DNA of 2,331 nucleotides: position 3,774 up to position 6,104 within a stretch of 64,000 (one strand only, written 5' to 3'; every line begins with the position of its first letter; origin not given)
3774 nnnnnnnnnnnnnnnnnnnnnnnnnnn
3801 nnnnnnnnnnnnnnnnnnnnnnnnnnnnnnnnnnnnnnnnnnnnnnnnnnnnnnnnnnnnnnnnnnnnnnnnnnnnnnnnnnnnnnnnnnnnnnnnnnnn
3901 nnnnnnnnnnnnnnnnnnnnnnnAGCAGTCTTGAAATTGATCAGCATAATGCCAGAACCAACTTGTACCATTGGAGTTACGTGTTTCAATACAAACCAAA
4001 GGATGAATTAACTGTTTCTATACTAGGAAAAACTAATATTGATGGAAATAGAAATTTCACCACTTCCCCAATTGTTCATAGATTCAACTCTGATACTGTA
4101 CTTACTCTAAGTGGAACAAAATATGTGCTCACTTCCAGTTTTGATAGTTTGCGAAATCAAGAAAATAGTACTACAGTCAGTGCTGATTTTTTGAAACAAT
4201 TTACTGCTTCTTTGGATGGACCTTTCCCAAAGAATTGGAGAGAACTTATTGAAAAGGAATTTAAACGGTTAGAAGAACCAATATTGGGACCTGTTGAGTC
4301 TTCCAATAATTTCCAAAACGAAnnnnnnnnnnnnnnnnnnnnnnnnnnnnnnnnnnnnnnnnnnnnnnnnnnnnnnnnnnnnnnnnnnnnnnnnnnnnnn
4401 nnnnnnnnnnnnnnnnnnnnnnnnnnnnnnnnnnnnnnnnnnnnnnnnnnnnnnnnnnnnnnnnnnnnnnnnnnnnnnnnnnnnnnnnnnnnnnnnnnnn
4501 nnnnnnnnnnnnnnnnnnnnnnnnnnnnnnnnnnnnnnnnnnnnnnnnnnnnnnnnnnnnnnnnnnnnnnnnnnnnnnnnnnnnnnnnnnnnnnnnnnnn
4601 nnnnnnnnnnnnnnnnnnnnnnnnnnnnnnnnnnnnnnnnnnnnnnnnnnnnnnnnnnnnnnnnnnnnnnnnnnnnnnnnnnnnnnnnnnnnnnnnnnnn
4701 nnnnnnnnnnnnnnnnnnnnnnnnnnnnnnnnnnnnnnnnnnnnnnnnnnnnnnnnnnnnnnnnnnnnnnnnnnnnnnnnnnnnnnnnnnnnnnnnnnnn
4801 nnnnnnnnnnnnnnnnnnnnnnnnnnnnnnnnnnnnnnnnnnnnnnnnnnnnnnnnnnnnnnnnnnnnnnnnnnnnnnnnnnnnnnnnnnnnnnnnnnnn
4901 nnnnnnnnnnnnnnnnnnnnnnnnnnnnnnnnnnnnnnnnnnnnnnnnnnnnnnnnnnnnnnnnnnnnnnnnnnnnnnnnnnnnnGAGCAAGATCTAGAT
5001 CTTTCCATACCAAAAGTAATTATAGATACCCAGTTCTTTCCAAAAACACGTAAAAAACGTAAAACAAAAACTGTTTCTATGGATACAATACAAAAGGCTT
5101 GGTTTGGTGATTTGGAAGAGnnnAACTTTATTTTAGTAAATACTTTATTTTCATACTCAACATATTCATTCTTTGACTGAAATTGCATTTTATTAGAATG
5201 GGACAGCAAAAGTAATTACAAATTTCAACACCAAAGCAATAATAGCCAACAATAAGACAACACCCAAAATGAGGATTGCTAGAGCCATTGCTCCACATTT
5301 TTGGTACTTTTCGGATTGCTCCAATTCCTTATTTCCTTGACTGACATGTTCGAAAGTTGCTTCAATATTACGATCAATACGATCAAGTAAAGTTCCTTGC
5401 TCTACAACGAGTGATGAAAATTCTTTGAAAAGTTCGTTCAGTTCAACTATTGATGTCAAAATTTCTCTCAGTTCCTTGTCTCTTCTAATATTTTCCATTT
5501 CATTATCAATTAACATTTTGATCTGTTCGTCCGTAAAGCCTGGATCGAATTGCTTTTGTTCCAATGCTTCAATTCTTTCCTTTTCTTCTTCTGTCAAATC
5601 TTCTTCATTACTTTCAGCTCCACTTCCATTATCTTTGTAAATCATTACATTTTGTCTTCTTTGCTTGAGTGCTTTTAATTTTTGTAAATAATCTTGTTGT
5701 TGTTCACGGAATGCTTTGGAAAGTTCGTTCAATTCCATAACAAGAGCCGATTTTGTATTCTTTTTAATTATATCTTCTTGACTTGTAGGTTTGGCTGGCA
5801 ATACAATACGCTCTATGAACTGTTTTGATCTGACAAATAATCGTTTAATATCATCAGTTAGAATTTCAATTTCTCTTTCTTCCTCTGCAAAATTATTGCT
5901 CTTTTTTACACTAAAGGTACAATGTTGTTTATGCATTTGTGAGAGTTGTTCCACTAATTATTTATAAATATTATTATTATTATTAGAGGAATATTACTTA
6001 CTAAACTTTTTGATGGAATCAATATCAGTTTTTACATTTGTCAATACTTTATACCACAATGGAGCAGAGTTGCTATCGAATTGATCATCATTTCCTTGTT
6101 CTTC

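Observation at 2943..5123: SANTA-domain KNL2/M18BP1-like protein: candidate CENP-A licensing factor in a compact-genome protist or fungus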

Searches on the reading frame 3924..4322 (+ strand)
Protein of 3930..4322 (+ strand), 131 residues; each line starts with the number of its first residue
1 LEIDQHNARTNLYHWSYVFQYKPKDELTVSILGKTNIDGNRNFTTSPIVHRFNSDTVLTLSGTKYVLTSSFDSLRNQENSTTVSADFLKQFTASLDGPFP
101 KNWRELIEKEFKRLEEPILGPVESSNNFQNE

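Call 6: find_homologous_proteins(query=window:3945-4292:+, max_evalue=0.01)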
Query seq(116 aa): 3 candidates shared short words with the query, none scored E <= 0.01.

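Call 14: predict_structure(protein=window:3930-4322:+)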
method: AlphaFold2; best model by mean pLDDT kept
length: 131 residues; sequences in the alignment: 1
mean_pLDDT: 44.8   pTM: 0.32
mean pLDDT of the five models: 44.8, 37.8, 34.7, 31.8, 31.4
residues with pLDDT >= 90: 0; 70-90: 0; 50-70: 54; < 50: 77
segments of 3 or more residues with pLDDT < 50: 1-12, 36-64, 72-84, 114-131
pLDDT, mean of each block of 10 residues (from residue 1): 35 54 51 48 28 34 50 43 50 57 61 45 29 26
secondary structure, 60 per line:
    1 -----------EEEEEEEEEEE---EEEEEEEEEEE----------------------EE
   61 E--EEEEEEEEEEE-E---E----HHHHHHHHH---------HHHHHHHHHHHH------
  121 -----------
elements in order: E12-22 E26-36 E59-61 E64-74 H85-93 H103-114

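Call 23: search_protein_representatives(protein=window:3930-4322:+)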
Query: 131 residues. Proteins with E-value up to 0.001 (for the whole library): 4; up to 1e-10: 2; up to 1e-30: 1. The best 4 are listed.
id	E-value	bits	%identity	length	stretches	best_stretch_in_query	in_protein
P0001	1.9e-80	283.4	100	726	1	1-131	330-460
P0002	1.6e-28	115.6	48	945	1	1-122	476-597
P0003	3.0e-10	56.5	36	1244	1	8-126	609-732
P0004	2.9e-04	37.2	30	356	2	38-116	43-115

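Call 25: list_cluster_members(proteins=[P0002, P0003, P0004])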
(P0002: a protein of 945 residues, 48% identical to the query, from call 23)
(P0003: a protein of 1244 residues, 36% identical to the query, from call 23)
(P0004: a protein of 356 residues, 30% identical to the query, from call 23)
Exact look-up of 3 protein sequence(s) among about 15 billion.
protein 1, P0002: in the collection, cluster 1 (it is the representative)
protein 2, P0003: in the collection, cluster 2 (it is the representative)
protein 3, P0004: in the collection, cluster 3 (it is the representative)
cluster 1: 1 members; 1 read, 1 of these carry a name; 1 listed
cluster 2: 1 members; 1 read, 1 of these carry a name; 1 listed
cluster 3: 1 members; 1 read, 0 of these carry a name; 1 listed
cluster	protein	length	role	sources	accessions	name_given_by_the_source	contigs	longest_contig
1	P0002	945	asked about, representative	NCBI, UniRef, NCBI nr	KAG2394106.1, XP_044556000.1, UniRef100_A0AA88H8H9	hypothetical protein C9374_003870 [Naegleria lovaniensis] | SANTA domain-containing protein n=1 Tax=Naegleria lovaniensis TaxID=51637 ... | uncharacterized protein C9374_003870 [Naegleria lovaniensis]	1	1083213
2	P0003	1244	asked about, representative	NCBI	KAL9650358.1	hypothetical protein ABK040_016425 [Willaertia magna]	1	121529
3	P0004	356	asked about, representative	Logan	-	-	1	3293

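Call 28: find_homologous_proteins(query=A2, max_evalue=0.001)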
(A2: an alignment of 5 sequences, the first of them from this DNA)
Query A2 (5 sequences): 354 candidates shared short words with the query, none scored E <= 0.001.

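Call 29: search_solved_structures(query=A2, max_evalue=10, show_alignments=2)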
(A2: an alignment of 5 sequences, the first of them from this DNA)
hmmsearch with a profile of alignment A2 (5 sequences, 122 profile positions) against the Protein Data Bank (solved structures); distinct sequences matched with E-value up to 10: 2.
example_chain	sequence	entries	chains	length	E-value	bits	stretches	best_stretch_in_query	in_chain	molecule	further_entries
9r6h_A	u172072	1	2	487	1.9e-11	47.4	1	8-117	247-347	Genome polyprotein,Mis18-binding protein 1,Chains: A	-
6rwk_X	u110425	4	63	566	1.2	12.4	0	5-86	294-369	Outer membrane protein MxiD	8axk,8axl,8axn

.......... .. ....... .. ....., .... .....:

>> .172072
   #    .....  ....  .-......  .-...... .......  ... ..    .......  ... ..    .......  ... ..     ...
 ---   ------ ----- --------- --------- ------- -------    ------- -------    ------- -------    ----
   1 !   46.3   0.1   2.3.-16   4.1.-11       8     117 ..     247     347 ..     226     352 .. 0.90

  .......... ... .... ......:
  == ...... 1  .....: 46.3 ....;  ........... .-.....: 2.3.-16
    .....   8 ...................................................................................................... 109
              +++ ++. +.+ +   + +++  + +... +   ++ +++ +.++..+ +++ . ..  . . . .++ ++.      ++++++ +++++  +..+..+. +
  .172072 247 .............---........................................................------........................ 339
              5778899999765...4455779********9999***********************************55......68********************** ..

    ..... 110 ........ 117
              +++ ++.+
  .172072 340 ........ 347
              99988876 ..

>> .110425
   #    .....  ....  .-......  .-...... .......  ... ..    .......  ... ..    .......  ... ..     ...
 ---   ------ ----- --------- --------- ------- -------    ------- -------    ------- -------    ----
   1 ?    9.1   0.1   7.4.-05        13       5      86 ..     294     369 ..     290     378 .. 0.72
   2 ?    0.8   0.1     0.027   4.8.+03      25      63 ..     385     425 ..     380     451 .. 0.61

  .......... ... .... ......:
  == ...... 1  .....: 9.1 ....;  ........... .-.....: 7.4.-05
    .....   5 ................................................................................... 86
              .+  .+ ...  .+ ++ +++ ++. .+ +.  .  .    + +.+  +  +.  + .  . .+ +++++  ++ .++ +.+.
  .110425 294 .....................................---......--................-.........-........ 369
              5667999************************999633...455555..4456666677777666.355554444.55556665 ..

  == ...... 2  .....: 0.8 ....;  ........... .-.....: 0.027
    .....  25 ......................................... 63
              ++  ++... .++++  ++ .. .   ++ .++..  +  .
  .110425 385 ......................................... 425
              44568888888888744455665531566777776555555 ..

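Call 34: search_protein_families(library=pfam, proteins=[P0002, P0003, P0004], max_evalue=0.1)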
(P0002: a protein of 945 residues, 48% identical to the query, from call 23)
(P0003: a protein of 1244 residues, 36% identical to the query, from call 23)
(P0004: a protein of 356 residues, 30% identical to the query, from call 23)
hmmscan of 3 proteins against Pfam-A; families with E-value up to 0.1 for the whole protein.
P0002 (945 aa): 1 family
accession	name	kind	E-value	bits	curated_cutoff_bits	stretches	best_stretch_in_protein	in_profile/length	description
PF09133.15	SANTA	-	1.3e-08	35.6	21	1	485-580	1-91/92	SANTA (SANT Associated)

P0003 (1244 aa): 1 family
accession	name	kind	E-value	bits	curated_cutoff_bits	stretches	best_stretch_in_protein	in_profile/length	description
PF09133.15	SANTA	-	7.7e-08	33.1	21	1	613-712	3-91/92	SANTA (SANT Associated)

P0004 (356 aa): 2 families
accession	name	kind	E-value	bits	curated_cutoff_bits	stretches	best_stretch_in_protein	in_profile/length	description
PF09133.15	SANTA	-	8.9e-31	106.7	21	2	12-104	1-91/92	SANTA (SANT Associated)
PF00786.33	PBD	-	0.042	14.6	21.3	0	96-109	24-37/59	P21-Rho-binding domain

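Call 38: predict_structure(alignment_id=A2)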
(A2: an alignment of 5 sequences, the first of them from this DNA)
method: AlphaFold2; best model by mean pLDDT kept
length: 122 residues; sequences in the alignment: 5
mean_pLDDT: 87.5   pTM: 0.79
mean pLDDT of the five models: 87.5, 87.4, 85.5, 84.8, 84.1
residues with pLDDT >= 90: 87; 70-90: 23; 50-70: 3; < 50: 9
segments of 3 or more residues with pLDDT < 50: 1-8
pLDDT, mean of each block of 10 residues (from residue 1): 44 93 95 92 92 95 93 90 93 88 95 90 50
secondary structure, 60 per line:
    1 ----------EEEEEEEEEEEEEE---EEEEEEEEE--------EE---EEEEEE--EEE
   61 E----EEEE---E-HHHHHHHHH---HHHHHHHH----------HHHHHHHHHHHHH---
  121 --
elements in order: E11-24 E28-36 E50-55 E58-61 E66-69 H75-83 H87-94 H105-117

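Call 41: fold_search(model_id=the predicted structure, library=pdb)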
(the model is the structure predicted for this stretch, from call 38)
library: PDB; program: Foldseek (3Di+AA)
matches with E <= 10: 246; with E <= 0.001: 2
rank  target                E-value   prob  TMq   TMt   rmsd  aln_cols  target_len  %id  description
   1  9r6h_A                3.6e-05  1.00  0.65  0.19   2.9       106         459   21  Crystal Structure of the M18BP1 SANTA domain as a EGFP-SANTA-nanobody fusion (released 2026-01-14)
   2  9r6h_B                1.5e-04  1.00  0.67  0.20   2.6       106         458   21  Crystal Structure of the M18BP1 SANTA domain as a EGFP-SANTA-nanobody fusion (released 2026-01-14)
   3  7cbm_DA               5.6e-01  0.10  0.21  0.08  11.3        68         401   13  Cryo-EM structure of the flagellar distal rod with partial hook from Salmonella (released 2021-04-28)
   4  5t7b_A                6.8e-01  0.21  0.24  0.04  10.1        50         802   14  Argonaute-2 - 5'-(E)-vinylphosphonate 2'-O-methyl-uridine modified mrTTR guide RNA complex (released 2016-12-14)
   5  4run_B                8.7e-01  0.10  0.22  0.18   9.6        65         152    5  Crystal structure of human odorant binding protein OBPIIa (released 2015-04-08)
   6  9fia_Bh               8.7e-01  0.04  0.19  0.16  13.6       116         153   12  SSU(body) structure derived from the SSU sample of the mitoribosome from T. gondii. (released 2024-12-11)
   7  2qkb_A                1.1e+00  0.07  0.24  0.20  12.9       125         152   12  Human RNase H catalytic domain mutant D210N in complex with 20-mer RNA/DNA hybrid (released 2007-11-13)
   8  5sva_g                1.1e+00  0.02  0.16  0.12  34.2       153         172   12  Mediator-RNA Polymerase II Pre-Initiation Complex (released 2016-09-28)
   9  8swc_A                1.1e+00  0.08  0.26  0.22  12.2       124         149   10  RNase H complex with ASO (OOO) and RNA (released 2024-06-19)
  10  1g83_A                1.2e+00  0.05  0.19  0.15  10.4        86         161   13  CRYSTAL STRUCTURE OF FYN SH3-SH2 (released 2001-05-30)
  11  1lcj_A                1.3e+00  0.06  0.22  0.25   9.7        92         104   10  SH2 (SRC HOMOLOGY-2) DOMAIN OF HUMAN P56-LCK TYROSINE KINASE COMPLEXED WITH THE 11 RESIDUE PHOSPHOTYROSYL PEPTIDE EPQP (released 1995-10-15)
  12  6vrd_A                1.4e+00  0.06  0.24  0.21  12.6       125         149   12  Crystal structure of RNase H/RNA/PS-ASO complex at an atomic level (released 2021-02-10)
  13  3lhn_A                1.5e+00  0.08  0.20  0.21  12.3        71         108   11  Crystal structure of putative lipoprotein (NP_718719.1) from Shewanella oneidensis at 1.42 A resolution (released 2010-02-23)
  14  4run_A                1.6e+00  0.07  0.22  0.19   7.2        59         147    7  Crystal structure of human odorant binding protein OBPIIa (released 2015-04-08)
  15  6g2h_C                1.6e+00  0.06  0.26  0.05  18.0       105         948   14  Filament of acetyl-CoA carboxylase and BRCT domains of BRCA1 (ACC-BRCT) core at 4.6 A resolution (released 2018-06-13)
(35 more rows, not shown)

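Call 61: find_encoding_contigs(protein=P0002, flank=8000, max_places=3)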
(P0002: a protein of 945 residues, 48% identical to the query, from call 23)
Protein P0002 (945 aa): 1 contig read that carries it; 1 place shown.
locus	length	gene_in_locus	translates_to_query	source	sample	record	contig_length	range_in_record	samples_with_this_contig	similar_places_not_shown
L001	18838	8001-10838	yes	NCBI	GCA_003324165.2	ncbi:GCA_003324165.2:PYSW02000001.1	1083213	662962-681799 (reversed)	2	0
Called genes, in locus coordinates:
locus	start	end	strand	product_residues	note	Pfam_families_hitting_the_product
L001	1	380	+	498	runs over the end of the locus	PF01156:IU_nuc_hydro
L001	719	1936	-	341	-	PF13855:LRR_8 (weak), PF20919:DHU1_N (faint), PF12799:LRR_4 (faint), PF14580:LRR_9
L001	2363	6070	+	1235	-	PF23001:MBTP1_N, PF00082:Peptidase_S8, PF23094:MBTPS1_3rd, PF23090:MBTPS1_4th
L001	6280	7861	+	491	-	PF08240:ADH_N, PF00107:ADH_zinc_N (faint)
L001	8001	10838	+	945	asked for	PF09133:SANTA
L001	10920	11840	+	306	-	-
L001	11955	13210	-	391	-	PF03291:mRNA_G-N7_MeTrfase, PF08241:Methyltransf_11 (weak), PF08242:Methyltransf_12, PF13649:Methyltransf_25 (weak)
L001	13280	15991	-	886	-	PF00172:Zn_clus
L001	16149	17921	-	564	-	PF01066:CDP-OH_P_transf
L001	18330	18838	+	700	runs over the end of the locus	-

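Call 62: find_encoding_contigs(protein=P0004, flank=3000, max_places=2)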
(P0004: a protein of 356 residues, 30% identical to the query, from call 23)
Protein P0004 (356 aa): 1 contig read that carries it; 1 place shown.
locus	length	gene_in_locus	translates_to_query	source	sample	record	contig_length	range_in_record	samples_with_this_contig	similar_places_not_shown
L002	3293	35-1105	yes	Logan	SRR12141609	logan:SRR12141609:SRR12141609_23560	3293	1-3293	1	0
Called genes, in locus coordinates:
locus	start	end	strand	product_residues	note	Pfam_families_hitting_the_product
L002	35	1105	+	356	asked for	PF09133:SANTA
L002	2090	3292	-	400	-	?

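Call 64: fold_search(model_id=the predicted structure, library=viral)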
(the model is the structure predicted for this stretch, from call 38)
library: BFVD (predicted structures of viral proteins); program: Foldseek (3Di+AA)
matches with E <= 10: 588; with E <= 0.001: 0
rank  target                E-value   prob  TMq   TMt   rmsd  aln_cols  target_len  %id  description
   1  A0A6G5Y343            2.7e-03  1.00  0.42  0.56   5.4        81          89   16  (no name in the UniProt tables at hand)
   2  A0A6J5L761            3.9e-03  0.99  0.39  0.43   6.3        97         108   14  Uncharacterized protein [uncultured Caudovirales phage]
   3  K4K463                6.1e-03  0.97  0.34  0.40   5.7        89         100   17  Uncharacterized protein [Caulobacter phage phiCbK]
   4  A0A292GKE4            7.8e-03  0.99  0.33  0.42   4.4        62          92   19  (no name in the UniProt tables at hand)
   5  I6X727                8.9e-03  0.97  0.30  0.46   6.2        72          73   24  Uncharacterized protein [Aeromonas phage CC2]
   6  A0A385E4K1            9.5e-03  0.94  0.29  0.34   8.6        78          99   23  (no name in the UniProt tables at hand)
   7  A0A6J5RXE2            1.4e-02  0.97  0.32  0.55   4.0        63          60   17  Uncharacterized protein [uncultured Caudovirales phage]
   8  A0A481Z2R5            1.9e-02  0.99  0.37  0.25   8.0        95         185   17  Uncharacterized protein [Pithovirus LCPAC101]
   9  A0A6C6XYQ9            2.7e-02  0.87  0.26  0.47   6.7        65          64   29  (no name in the UniProt tables at hand)
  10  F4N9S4                8.5e-02  0.63  0.24  0.43   6.6        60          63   23  Uncharacterized protein [Pantoea phage LIMEzero]
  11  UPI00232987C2         9.6e-02  0.63  0.31  0.48   4.5        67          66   10  (no name look-up for this kind of identifier)
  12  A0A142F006            1.0e-01  0.85  0.41  0.45   4.6        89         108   13  (no name in the UniProt tables at hand)
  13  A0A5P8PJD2            1.4e-01  0.54  0.30  0.45   8.5        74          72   23  Uncharacterized protein [Stenotrophomonas phage Mendera]
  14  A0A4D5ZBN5            1.8e-01  0.69  0.34  0.41   6.8        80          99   19  (no name in the UniProt tables at hand)
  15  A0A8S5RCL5            1.8e-01  0.25  0.34  0.25  13.9       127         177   12  Uncharacterized protein [virus sp. ctmTa7]
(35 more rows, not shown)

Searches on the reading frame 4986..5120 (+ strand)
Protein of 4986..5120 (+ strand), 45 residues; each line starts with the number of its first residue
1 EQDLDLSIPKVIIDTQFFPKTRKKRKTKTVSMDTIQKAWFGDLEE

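Call 65: search_solved_structures(query=window:4986-5120:+, max_evalue=10, show_alignments=3)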
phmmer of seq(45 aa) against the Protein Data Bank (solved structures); distinct sequences matched with E-value up to 10: 3.
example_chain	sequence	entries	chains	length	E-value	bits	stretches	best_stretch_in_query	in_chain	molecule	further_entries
8s8k_l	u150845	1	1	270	0.13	16.1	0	15-38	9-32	Eukaryotic translation initiation factor 2 subunit beta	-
3j81_l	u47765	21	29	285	0.14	16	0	15-38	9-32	eIF2 beta | Eukaryotic translation initiation factor 2 subunit beta | SUI3 isoform 1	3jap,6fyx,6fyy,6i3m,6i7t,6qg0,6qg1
9f79_C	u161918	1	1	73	4.1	11.5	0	17-34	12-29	Eukaryotic translation initiation factor 2 subunit beta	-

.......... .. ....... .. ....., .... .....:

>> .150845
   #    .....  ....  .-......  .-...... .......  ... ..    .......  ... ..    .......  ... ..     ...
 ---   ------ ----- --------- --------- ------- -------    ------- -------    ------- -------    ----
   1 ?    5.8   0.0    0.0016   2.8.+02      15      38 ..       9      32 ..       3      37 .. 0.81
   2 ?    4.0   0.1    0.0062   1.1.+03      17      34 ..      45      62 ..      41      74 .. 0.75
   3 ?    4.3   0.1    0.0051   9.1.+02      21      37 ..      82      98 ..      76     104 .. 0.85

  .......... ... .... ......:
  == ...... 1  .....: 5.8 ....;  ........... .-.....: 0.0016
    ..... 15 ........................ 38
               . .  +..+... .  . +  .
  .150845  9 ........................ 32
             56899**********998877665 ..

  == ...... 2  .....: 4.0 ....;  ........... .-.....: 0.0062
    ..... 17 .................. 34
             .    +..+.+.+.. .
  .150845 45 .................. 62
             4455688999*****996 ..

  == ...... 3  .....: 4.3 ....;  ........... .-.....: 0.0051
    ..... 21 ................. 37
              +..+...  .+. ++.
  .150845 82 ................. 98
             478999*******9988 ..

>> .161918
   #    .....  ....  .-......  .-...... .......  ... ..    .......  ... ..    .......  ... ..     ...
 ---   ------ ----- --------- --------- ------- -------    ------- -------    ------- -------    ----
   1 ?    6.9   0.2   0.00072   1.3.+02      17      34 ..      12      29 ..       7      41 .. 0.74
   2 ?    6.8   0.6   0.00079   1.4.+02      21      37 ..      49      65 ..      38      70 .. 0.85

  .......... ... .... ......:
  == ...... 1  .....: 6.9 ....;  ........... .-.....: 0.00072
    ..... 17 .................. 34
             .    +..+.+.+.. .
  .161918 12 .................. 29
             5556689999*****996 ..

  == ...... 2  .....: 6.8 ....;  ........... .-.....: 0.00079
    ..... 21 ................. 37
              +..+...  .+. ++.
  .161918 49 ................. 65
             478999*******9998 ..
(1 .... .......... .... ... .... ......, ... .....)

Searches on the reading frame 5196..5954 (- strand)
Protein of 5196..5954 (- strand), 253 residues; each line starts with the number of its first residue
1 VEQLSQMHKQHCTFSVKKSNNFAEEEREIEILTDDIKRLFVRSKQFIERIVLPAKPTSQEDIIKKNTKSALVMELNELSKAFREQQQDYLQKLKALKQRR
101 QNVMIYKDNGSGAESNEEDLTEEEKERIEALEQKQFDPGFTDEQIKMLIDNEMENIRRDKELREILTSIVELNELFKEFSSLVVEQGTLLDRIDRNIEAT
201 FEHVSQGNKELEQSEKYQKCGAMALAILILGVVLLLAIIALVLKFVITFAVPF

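Call 3: search_protein_families(library=pfam, proteins=[window:5196-5954:-], max_evalue=1)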
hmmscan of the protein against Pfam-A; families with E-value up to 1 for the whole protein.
window:5196-5954:- (253 aa): 3 families
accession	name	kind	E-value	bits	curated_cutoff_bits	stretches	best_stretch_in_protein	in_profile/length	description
PF05739.25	SNARE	-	8.8e-09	35.7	26.8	1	188-239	1-52/53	SNARE domain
PF05478.16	Prominin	-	0.098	11.2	34.3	1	73-243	267-440/799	Prominin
PF12720.12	DUF3807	-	0.17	12.6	25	1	140-177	51-80/180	Protein of unknown function (DUF3807)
